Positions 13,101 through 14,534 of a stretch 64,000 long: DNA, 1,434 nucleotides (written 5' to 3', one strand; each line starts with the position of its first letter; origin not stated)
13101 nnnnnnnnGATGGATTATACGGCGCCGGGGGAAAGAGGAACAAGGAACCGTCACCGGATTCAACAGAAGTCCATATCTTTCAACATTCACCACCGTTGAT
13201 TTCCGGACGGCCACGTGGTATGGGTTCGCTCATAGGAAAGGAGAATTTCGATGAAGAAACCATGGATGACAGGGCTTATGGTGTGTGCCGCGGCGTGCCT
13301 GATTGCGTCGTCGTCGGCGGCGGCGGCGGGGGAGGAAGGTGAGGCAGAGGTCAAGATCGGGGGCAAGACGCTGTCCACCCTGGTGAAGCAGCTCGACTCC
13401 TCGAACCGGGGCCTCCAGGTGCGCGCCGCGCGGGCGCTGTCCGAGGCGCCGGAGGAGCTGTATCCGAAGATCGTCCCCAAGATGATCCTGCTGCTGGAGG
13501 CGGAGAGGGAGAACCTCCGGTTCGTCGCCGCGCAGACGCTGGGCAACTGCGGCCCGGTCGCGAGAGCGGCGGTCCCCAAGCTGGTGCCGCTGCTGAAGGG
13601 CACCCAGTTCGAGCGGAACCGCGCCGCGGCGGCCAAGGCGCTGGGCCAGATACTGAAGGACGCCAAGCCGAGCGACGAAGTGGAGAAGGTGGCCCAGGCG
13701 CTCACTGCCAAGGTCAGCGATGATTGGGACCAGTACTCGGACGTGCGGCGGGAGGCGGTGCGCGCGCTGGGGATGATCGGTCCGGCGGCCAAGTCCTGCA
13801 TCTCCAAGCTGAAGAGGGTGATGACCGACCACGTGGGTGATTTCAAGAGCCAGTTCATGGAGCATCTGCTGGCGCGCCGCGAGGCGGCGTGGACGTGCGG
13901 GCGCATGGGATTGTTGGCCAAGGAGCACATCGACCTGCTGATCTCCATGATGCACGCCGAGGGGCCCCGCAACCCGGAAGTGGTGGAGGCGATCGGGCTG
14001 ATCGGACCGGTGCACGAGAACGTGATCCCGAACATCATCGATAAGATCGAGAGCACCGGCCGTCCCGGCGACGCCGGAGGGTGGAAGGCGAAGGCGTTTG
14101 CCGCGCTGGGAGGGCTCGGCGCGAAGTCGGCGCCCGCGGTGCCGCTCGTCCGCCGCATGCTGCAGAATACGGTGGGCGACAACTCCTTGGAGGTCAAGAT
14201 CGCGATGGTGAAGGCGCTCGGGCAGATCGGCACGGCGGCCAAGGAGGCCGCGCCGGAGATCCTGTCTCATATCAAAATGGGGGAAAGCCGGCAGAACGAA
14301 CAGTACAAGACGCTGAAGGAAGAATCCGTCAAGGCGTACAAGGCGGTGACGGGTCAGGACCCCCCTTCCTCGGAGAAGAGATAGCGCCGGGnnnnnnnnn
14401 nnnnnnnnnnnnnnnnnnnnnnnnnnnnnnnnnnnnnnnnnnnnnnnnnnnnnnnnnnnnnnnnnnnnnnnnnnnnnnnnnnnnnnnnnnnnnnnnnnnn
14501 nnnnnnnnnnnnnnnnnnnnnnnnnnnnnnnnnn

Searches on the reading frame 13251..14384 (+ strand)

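Call 51: search_protein_families(library=pfam, proteins=[window:13251-14384:+], max_evalue=0.001)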
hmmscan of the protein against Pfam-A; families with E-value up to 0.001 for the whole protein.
window:13251-14384:+ (377 aa): 8 families
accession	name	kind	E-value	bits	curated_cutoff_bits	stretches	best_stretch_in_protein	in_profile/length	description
PF13646.12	HEAT_2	-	2.6e-24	85.8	27.7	3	42-132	2-88/88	HEAT repeats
PF03130.22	HEAT_PBS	-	2.6e-11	43.3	20.9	0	165-190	1-24/27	PBS lyase HEAT-like repeat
PF13513.12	HEAT_EZ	-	5.9e-08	33.5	27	0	122-176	2-55/55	HEAT-like repeat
PF00514.29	Arm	-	8e-08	32.5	20.6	0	106-134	11-39/41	Armadillo/beta-catenin-like repeat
PF02985.28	HEAT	-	2.8e-07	30.6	23.5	0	124-136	17-29/31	HEAT repeat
PF25786.1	HEAT_GCN1_C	-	1.7e-05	25.3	27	0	123-192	43-110/151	GCN1-like, C-terminal HEAT repeats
PF01602.26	Adaptin_N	-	4.2e-05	22.8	37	1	38-206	228-399/524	Adaptin N terminal region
PF11865.14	mTOR_dom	-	0.00042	20.8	27.6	0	161-177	23-39/160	Serine/threonine-protein kinase mTOR domain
